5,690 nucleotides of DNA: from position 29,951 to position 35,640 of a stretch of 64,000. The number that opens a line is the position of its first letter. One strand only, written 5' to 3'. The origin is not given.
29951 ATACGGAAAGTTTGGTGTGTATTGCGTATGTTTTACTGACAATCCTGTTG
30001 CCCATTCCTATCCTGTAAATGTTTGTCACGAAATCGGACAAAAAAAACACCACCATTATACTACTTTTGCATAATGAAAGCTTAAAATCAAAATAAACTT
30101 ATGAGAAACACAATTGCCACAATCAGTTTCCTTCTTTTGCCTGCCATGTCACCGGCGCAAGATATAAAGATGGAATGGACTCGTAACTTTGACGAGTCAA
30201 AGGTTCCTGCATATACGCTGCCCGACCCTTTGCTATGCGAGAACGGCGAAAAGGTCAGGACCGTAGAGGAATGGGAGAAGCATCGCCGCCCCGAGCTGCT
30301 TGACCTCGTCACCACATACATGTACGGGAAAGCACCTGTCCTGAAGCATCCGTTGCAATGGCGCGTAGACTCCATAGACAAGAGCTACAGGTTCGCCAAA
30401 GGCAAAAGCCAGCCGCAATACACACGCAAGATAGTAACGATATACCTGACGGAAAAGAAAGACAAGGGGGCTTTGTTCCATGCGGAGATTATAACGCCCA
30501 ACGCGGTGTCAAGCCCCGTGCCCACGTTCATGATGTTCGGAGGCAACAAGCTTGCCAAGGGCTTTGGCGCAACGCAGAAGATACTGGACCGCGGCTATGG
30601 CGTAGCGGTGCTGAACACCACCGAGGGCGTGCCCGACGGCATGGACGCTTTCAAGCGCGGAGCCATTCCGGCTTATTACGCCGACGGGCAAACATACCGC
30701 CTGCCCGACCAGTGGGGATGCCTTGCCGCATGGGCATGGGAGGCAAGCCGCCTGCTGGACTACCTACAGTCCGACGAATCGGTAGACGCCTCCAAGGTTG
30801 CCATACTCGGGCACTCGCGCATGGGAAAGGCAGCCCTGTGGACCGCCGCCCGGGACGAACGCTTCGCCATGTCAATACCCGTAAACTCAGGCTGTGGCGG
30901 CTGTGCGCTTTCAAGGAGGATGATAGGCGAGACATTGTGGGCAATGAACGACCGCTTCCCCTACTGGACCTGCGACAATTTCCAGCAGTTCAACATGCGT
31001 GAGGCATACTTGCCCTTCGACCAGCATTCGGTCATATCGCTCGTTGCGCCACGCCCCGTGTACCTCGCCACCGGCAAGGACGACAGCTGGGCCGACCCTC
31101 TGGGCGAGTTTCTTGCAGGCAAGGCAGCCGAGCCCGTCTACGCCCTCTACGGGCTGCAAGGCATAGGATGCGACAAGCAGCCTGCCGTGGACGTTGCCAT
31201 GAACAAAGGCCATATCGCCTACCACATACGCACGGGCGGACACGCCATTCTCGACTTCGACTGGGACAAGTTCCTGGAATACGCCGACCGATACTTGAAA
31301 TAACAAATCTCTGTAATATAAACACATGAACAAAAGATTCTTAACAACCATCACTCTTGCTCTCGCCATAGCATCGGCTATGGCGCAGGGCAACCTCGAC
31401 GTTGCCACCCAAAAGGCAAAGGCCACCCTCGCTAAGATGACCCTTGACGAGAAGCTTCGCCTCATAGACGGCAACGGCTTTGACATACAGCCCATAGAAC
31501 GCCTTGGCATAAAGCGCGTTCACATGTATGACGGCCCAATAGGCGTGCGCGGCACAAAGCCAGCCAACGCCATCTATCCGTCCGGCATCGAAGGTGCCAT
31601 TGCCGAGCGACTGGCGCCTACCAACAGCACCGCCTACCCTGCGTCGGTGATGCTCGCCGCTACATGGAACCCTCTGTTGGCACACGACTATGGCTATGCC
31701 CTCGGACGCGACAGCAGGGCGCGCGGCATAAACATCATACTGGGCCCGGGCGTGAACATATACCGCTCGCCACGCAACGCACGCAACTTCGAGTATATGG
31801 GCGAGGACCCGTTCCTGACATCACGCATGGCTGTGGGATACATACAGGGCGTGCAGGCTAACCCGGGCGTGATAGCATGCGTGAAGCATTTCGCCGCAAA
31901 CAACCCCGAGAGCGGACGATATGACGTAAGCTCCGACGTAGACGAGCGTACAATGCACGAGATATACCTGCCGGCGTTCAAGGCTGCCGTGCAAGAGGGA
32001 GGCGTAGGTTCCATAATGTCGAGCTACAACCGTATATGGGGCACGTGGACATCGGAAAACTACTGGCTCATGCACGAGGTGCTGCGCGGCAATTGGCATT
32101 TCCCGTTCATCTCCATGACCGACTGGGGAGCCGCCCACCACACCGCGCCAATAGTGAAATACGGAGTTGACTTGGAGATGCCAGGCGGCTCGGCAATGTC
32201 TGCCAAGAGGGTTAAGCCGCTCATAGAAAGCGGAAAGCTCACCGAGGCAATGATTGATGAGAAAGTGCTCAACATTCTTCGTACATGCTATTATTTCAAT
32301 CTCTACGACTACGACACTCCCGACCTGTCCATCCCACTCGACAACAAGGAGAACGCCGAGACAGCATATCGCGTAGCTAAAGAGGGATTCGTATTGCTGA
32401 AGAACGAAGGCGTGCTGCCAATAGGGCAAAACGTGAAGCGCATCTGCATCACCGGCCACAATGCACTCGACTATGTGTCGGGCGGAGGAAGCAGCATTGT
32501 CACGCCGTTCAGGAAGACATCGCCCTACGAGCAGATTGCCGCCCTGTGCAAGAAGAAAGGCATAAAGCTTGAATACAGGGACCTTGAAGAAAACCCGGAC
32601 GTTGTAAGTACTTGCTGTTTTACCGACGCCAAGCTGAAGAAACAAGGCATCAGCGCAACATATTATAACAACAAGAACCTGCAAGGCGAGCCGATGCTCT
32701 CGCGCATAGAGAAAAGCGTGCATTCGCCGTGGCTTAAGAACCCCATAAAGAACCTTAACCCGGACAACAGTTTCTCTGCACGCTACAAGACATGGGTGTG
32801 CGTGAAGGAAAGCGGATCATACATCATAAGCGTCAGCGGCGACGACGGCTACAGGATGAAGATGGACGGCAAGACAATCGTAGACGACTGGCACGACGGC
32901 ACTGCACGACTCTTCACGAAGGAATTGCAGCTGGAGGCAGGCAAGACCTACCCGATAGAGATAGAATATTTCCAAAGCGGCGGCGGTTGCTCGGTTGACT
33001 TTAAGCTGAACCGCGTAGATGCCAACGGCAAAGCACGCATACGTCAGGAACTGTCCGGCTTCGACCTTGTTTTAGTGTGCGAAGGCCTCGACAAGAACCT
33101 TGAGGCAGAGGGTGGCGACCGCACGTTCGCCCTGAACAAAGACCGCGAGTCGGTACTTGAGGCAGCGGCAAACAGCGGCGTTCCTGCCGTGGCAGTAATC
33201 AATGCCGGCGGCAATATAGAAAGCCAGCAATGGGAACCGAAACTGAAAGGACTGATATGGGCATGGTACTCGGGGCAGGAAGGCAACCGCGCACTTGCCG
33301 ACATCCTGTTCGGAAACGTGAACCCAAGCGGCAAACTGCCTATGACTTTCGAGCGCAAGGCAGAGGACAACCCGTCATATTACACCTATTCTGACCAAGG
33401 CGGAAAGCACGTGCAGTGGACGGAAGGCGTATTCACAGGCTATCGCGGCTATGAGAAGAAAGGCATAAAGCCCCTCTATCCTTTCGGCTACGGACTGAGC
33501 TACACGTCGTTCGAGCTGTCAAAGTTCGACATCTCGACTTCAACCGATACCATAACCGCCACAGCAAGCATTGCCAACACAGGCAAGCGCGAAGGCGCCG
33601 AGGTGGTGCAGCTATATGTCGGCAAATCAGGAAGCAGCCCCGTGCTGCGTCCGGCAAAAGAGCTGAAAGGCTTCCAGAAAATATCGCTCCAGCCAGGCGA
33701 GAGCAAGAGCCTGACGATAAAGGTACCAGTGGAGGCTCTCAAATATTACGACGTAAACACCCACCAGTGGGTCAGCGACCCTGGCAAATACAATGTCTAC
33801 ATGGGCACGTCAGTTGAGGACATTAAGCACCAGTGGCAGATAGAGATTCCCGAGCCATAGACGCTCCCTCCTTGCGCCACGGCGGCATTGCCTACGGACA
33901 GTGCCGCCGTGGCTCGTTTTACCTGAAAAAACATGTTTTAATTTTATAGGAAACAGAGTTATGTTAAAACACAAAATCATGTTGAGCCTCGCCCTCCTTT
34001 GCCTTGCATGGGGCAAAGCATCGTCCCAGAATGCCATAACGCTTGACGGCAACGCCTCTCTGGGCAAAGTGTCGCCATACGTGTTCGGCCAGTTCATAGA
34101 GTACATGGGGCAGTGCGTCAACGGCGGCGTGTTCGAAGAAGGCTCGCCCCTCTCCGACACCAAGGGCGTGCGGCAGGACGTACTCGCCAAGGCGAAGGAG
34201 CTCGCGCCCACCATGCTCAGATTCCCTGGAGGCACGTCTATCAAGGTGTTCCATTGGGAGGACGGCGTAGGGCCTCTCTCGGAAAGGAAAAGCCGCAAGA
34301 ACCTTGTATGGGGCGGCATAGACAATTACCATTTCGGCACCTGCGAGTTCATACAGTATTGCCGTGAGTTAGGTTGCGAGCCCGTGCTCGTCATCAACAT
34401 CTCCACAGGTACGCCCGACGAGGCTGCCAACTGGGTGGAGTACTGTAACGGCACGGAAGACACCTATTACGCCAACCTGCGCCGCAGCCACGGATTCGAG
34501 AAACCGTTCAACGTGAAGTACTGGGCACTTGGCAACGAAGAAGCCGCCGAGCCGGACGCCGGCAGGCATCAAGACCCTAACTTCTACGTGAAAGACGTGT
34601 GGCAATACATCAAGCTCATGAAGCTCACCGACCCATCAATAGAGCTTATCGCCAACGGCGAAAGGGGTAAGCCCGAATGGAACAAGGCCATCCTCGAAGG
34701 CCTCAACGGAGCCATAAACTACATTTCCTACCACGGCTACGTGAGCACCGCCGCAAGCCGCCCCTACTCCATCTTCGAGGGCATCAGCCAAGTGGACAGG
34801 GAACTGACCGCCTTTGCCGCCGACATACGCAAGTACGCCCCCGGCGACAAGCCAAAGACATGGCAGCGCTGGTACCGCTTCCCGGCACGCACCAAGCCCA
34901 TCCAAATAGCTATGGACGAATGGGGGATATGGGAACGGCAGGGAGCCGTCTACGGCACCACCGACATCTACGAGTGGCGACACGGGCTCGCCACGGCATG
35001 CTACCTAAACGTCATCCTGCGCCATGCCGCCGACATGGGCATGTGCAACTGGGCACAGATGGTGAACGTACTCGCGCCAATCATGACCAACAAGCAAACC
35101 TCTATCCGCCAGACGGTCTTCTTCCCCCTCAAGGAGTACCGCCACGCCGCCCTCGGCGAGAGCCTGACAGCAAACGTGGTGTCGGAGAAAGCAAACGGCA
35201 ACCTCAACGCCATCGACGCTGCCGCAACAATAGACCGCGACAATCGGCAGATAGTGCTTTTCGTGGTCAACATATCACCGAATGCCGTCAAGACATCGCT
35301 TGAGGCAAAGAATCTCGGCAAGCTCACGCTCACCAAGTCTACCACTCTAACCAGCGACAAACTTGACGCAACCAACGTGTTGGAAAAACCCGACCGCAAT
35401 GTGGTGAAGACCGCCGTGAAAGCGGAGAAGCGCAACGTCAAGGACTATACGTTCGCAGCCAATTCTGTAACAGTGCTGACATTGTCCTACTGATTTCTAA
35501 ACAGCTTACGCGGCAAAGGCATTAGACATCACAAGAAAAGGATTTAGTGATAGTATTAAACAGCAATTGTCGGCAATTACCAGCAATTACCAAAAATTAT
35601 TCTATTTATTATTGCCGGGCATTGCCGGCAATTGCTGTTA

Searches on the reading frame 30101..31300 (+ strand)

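Call 23: search_protein_families(library=pfam, proteins=[window:30101-31300:+], max_evalue=0.00001)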
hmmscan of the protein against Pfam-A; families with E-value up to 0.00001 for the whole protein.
window:30101-31300:+ (400 aa): 1 family
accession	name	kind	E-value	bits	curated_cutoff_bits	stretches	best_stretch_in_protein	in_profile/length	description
PF22244.2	GCE_fung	-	4.4e-32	112.2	27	1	119-351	5-231/231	Glucuronyl esterase, fungi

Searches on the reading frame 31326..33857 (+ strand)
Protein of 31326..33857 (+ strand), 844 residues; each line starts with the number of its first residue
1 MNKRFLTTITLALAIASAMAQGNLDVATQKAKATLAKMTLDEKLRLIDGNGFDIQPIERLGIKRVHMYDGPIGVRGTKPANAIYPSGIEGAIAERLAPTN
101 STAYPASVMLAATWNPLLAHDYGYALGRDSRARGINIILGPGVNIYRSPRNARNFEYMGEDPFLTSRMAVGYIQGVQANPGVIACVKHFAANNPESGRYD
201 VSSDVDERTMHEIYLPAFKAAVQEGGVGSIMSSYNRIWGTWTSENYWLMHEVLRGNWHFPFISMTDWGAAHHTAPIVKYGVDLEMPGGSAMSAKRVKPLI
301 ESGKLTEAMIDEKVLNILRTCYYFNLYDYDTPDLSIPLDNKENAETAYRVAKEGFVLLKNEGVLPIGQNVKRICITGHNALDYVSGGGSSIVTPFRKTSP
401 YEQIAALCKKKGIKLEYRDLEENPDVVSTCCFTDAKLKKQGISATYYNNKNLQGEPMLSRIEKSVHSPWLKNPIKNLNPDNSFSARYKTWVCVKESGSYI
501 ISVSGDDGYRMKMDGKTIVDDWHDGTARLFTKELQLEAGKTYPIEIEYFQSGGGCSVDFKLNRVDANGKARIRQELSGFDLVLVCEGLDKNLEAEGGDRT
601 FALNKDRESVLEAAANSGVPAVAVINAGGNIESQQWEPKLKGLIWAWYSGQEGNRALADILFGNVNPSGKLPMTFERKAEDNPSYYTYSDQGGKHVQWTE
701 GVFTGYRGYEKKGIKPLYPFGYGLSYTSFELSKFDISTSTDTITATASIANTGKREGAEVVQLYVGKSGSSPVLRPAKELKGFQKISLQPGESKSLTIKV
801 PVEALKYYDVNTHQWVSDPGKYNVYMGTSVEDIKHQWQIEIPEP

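Call 23: search_protein_families(library=pfam, proteins=[window:31326-33857:+], max_evalue=0.00001)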
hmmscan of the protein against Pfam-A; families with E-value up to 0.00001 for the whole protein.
window:31326-33857:+ (844 aa): 4 families
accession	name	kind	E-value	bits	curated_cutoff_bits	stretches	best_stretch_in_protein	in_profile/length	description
PF01915.27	Glyco_hydro_3_C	-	8.1e-46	156.9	31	1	356-726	2-200/200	Glycosyl hydrolase family 3 C-terminal domain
PF00933.27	Glyco_hydro_3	-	2e-34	119.9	27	1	100-319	81-315/316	Glycosyl hydrolase family 3 N terminal domain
PF14310.12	Fn3-like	-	2.1e-25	89.1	25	1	759-829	1-70/71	Fibronectin type III-like domain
PF07691.17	PA14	-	8.9e-25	87.7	24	1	439-568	2-138/147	PA14 domain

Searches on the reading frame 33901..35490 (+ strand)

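Call 23: search_protein_families(library=pfam, proteins=[window:33901-35490:+], max_evalue=0.00001)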
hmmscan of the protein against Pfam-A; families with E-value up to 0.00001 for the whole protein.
window:33901-35490:+ (530 aa): 2 families
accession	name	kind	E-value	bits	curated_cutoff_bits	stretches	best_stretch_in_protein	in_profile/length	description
PF06964.18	Alpha-L-AF_C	-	3.6e-25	89.5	27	1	339-522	1-165/165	Alpha-L-arabinofuranosidase C-terminal domain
PF22848.2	ASD1_dom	-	3.7e-12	46.8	22.2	1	100-168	5-78/239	Alpha-L-arabinofuranosidase 1 domain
